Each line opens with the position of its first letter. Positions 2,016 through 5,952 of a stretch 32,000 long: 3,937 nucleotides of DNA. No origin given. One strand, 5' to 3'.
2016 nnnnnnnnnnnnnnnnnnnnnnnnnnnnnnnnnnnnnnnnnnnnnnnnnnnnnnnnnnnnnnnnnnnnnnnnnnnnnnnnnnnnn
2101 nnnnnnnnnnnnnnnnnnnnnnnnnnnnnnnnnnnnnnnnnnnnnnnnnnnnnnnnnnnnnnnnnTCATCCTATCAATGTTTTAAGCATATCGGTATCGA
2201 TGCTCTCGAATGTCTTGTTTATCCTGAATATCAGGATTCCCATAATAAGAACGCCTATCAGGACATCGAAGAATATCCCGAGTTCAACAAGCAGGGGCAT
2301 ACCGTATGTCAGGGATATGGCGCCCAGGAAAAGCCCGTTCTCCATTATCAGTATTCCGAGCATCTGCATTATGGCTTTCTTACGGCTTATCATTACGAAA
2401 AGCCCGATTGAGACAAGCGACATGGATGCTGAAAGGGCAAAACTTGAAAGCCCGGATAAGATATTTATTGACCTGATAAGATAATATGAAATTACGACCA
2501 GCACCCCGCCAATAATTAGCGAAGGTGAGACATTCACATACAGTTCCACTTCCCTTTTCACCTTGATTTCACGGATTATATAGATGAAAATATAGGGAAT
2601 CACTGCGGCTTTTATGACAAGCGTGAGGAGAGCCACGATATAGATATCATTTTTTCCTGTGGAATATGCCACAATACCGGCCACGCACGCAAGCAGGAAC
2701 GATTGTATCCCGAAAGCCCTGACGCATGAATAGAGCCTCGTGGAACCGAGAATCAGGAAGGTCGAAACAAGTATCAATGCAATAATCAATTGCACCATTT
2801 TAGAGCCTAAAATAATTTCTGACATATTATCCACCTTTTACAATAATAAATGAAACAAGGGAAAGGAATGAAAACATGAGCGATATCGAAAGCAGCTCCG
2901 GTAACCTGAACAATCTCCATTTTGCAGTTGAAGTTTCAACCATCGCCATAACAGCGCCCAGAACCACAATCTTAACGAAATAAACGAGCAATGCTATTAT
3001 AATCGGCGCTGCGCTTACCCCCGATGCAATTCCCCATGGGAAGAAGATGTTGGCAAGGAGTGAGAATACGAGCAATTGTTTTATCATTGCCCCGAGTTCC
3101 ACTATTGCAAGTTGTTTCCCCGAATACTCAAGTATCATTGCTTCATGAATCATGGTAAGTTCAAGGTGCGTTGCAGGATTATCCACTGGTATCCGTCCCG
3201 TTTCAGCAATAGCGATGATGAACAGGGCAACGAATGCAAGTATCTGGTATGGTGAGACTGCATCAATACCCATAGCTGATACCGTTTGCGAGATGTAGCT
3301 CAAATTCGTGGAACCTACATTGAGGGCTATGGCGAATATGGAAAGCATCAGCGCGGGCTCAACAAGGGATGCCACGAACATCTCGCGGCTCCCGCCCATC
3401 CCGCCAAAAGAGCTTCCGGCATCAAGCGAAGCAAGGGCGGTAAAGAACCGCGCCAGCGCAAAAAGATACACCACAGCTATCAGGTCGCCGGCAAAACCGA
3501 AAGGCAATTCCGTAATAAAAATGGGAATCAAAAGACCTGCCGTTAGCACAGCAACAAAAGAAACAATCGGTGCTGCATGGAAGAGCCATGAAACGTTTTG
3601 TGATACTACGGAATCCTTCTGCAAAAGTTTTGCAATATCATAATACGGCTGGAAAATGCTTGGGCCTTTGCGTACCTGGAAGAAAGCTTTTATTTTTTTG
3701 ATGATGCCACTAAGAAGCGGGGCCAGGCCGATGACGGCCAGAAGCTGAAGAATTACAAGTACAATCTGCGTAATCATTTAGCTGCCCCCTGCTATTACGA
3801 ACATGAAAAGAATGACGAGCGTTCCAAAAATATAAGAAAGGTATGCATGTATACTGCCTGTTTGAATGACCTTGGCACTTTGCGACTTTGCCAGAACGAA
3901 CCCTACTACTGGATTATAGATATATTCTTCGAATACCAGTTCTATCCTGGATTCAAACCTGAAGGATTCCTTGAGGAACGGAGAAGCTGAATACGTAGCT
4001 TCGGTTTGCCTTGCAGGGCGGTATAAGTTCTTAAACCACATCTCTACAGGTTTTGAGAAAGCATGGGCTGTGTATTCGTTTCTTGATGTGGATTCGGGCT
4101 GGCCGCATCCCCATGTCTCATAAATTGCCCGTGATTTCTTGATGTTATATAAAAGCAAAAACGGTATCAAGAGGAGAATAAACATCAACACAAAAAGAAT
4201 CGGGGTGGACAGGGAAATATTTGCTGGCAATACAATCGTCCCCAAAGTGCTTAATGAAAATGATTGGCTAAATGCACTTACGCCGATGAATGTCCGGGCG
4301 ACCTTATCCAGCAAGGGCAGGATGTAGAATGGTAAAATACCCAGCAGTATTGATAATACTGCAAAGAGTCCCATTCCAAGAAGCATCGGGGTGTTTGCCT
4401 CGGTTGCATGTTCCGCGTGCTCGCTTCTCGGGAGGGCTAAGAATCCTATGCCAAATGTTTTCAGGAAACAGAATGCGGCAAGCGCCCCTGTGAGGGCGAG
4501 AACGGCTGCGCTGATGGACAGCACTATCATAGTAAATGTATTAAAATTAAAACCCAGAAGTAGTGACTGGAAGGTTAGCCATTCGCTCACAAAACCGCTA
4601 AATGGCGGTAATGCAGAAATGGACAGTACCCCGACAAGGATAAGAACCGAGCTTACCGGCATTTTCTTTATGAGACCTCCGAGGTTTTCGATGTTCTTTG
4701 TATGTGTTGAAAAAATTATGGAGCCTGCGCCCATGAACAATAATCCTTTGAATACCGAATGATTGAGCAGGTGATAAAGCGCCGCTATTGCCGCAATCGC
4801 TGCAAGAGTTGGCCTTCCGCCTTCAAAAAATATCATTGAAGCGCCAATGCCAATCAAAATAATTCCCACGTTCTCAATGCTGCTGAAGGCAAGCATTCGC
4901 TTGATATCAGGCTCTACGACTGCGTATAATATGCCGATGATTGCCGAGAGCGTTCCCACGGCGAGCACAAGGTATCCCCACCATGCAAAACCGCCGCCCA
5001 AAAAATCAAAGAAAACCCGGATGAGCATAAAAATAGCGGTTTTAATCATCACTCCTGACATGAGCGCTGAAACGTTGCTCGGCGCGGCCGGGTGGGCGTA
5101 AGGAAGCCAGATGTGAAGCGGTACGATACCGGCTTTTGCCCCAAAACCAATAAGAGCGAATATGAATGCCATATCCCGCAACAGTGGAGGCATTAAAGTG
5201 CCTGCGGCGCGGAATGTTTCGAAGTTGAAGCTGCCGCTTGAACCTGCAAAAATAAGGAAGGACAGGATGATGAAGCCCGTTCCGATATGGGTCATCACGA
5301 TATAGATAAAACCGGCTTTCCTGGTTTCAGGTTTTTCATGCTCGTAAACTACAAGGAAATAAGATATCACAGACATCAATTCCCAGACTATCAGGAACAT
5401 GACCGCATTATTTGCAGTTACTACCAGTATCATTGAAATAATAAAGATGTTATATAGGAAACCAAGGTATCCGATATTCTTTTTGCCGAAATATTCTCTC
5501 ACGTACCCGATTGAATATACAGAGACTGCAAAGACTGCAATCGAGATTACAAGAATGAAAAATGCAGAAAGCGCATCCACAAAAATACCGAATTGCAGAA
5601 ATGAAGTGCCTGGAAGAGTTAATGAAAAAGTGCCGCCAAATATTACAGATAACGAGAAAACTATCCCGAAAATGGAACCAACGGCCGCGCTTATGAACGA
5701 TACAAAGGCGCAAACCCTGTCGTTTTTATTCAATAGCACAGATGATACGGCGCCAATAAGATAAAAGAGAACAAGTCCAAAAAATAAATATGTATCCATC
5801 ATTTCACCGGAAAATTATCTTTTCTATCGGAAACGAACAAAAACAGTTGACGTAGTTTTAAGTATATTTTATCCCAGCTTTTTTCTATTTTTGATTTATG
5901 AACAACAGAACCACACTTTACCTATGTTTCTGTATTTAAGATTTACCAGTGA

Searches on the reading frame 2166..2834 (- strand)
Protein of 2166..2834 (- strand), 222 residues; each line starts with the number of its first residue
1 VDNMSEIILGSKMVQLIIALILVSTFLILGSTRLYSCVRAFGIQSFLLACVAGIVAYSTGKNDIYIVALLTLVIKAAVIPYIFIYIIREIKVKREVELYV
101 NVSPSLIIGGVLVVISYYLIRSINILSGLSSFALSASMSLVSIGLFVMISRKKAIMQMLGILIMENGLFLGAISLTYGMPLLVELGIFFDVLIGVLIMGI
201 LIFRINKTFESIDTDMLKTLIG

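Call 5: search_protein_families(library=pfam, proteins=[window:2166-2834:-])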
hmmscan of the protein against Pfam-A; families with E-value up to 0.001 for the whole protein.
window:2166-2834:- (222 aa): 1 family
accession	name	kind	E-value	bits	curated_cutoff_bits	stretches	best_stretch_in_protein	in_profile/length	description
PF00420.29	Oxidored_q2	-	9.3e-05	22.5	26.1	1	134-219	3-92/95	NADH-ubiquinone/plastoquinone oxidoreductase chain 4L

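Call 6: search_protein_families(library=ncbifam, proteins=[window:2166-2834:-])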
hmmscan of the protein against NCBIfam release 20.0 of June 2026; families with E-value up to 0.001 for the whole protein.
window:2166-2834:- (222 aa): 1 family
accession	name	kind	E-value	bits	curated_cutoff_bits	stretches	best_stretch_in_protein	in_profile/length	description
NF008556.0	PRK11492.1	equivalog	4.9e-27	95.2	136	1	10-222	3-216/216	hydrogenase 4 membrane subunit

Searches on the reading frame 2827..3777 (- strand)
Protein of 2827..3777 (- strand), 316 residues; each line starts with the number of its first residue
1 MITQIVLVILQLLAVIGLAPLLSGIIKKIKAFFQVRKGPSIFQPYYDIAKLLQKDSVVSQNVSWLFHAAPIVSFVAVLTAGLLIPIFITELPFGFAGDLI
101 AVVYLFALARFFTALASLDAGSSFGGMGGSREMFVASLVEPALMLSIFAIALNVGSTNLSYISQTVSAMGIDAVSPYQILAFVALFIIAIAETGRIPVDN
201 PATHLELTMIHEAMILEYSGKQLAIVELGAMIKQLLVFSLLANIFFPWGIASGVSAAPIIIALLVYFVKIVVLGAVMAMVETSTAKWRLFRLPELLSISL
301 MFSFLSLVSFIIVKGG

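Call 5: search_protein_families(library=pfam, proteins=[window:2827-3777:-])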
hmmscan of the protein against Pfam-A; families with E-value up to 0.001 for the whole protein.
window:2827-3777:- (316 aa): 1 family
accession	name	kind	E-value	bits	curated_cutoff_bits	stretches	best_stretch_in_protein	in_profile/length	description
PF00146.26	NADHdh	-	9.7e-45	153.6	27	1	8-308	4-295/298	NADH dehydrogenase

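Call 6: search_protein_families(library=ncbifam, proteins=[window:2827-3777:-])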
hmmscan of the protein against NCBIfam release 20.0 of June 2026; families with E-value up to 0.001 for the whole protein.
window:2827-3777:- (316 aa): 3 families
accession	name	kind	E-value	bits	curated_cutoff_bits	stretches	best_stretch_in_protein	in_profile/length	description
NF004741.0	PRK06076.1-2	equivalog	1.1e-20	74.1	305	1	5-309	23-325/337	NADH-quinone oxidoreductase subunit NuoH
NF004740.0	PRK06076.1-1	equivalog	3e-14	53.3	399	1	2-288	12-293/325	NADH-quinone oxidoreductase subunit NuoH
NF004744.0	PRK06076.1-5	equivalog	2.6e-10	40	542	1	10-257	37-287/372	NADH-quinone oxidoreductase subunit NuoH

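Call 57: search_solved_structures(query=window:2830-3777:-, show_alignments=2, max_evalue=0.00001)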
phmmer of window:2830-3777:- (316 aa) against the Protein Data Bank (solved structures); distinct sequences matched with E-value up to 0.00001: 11.
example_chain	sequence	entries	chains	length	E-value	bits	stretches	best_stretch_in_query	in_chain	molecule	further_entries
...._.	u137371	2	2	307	6.7e-51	176.6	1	6-311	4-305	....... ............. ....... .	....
6cfw_M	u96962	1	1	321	1.4e-28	103.4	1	8-296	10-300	Mbh13 NADH dehydrogenase subunit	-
7aqq_H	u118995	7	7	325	3.1e-11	46.4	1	5-251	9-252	NADH-ubiquinone oxidoreductase chain 1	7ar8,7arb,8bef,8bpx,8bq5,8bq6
7ar7_H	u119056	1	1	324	3.2e-11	46.4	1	5-251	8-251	NADH-ubiquinone oxidoreductase chain 1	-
7a23_H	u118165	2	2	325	3.7e-11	46.2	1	5-251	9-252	Nad1m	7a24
6u8y_M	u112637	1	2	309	3.8e-10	42.9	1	16-272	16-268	NADH dehydrogenase subunit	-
8e73_1M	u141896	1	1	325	6.5e-10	42.1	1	5-246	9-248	Nad1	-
6nbq_A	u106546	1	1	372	1e-09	41.5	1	8-252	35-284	NdhA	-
6hum_A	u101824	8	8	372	1.2e-09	41.3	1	8-252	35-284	NAD(P)H-quinone oxidoreductase subunit 1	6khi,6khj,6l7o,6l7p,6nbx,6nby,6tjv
6x89_1M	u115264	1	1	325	1.3e-09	41.2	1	5-246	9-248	NU1M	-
7nyh_H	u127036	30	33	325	8.7e-07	31.8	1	5-260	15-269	NADH-quinone oxidoreductase subunit H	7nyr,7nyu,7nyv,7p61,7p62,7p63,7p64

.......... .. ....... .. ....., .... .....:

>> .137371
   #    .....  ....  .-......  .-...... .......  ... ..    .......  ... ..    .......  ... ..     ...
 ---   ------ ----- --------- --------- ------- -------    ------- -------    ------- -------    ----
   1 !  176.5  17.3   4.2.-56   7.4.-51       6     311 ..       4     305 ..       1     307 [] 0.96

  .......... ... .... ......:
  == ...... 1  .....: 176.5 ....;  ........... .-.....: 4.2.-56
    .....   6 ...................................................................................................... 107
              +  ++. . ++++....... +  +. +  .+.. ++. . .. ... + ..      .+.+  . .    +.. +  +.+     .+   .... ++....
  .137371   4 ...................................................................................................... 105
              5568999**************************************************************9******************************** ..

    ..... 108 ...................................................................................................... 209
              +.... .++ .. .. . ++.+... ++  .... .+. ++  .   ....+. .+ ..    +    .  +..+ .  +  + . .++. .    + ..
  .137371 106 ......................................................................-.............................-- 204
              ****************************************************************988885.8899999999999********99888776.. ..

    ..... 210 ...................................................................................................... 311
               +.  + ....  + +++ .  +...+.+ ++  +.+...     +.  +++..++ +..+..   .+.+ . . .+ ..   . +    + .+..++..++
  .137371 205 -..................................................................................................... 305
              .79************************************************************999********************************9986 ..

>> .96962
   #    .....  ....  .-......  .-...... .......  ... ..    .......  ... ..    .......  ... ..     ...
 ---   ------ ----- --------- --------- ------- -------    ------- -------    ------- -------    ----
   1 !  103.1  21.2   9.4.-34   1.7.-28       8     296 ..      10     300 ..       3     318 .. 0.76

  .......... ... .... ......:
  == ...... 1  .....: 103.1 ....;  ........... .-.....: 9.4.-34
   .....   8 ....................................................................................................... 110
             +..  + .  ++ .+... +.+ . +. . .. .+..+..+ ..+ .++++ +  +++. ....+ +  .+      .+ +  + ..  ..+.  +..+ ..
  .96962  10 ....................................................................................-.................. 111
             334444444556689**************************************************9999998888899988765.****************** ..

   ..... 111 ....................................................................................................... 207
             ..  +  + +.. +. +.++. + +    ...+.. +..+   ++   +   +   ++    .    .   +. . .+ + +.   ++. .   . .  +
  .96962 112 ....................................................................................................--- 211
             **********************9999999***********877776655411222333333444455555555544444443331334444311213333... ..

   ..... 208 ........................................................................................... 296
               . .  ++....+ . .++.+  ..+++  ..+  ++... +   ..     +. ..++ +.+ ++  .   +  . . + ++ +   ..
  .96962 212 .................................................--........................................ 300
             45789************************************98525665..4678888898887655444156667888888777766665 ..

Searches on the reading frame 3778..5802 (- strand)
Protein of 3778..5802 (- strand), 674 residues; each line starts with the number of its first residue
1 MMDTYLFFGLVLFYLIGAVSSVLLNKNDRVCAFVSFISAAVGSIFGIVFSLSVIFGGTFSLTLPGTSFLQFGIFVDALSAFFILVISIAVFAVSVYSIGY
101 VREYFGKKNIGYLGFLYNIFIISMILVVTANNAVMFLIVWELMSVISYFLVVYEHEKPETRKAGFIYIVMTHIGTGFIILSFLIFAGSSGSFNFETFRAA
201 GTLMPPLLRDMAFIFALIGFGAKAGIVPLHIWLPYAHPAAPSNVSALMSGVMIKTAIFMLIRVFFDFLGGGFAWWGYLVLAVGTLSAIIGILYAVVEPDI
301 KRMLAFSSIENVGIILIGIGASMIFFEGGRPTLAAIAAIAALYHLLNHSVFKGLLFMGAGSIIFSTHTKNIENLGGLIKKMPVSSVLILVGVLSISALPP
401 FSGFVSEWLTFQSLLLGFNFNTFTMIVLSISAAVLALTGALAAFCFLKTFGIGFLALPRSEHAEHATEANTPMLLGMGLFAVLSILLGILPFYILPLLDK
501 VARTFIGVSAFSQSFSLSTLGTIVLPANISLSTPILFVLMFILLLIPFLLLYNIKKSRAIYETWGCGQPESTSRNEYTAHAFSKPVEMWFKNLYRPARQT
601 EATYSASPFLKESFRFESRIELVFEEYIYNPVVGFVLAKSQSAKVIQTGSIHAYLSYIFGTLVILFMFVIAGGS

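Call 5: search_protein_families(library=pfam, proteins=[window:3778-5802:-])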
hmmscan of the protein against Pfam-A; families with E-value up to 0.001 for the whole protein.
window:3778-5802:- (674 aa): 2 families
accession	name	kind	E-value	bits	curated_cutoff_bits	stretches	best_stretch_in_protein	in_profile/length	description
PF00361.26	Proton_antipo_M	-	1.4e-55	189.1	21.5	1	130-434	1-292/294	NADH:quinone oxidoreductase/Mrp antiporter, TM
PF00662.26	Proton_antipo_N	-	3.2e-05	24.2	24.5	1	69-102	9-42/51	NADH-Ubiquinone oxidoreductase (complex I), chain 5 N-terminus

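Call 6: search_protein_families(library=ncbifam, proteins=[window:3778-5802:-])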
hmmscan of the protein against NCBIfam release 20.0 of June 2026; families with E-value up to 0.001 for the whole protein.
window:3778-5802:- (674 aa): 73 families (the best 25 are shown)
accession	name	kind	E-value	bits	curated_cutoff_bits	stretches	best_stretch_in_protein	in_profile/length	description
NF005086.0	PRK06521.1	equivalog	2e-211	704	667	1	5-669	6-667/669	hydrogenase 4 subunit B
NF006418.0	PRK08667.1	equivalog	4.1e-163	544.3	794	1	4-668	3-639/644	hydrogenase membrane subunit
NF005958.0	PRK08042.1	equivalog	3.6e-83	280.4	727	1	10-593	10-563/608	formate hydrogenlyase subunit 3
NF006419.0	PRK08668.1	equivalog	1.3e-72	245.5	617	1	10-630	7-591/613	NADH dehydrogenase subunit M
NF006240.0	PRK08376.1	subfamily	2e-66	225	662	1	33-496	38-497/521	putative monovalent cation/H+ antiporter subunit D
NF009310.0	PRK12668.1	equivalog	5.5e-60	203.8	564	1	43-499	36-442/584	Na(+)/H(+) antiporter subunit D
NF005044.0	PRK06458.1-4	equivalog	2.1e-58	198.4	610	1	73-500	70-489/531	hydrogenase 4 subunit F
NF009287.0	PRK12647.1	equivalog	4.4e-58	197.5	937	1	18-540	15-514/773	putative monovalent cation/H+ antiporter subunit A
TIGR00940.1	2a6301s01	subfamily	1.9e-56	191.9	920.45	1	10-501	5-500/793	monovalent cation:proton antiporter subunit A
NF005141.0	PRK06590.1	equivalog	3.3e-56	191.5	556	1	10-671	8-611/615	NADH-quinone oxidoreductase subunit L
NF009285.0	PRK12645.1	equivalog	3.8e-56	190.8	1028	1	69-502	70-504/804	Na+/H+ antiporter subunit A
NF009288.0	PRK12648.1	equivalog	1.8e-54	185.2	1104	1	10-533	6-512/954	monovalent cation/H+ antiporter subunit A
NF005046.0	PRK06459.1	equivalog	2.6e-54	184.9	460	1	65-670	33-585/587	hydrogenase 4 subunit B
TIGR01974.1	NDH_I_L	subfamily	7.8e-53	180.3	407.5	1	9-669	5-629/630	NADH-quinone oxidoreductase subunit L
NF005097.0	PRK06525.1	equivalog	2.3e-51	175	430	1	19-487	14-471/480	hydrogenase 4 subunit D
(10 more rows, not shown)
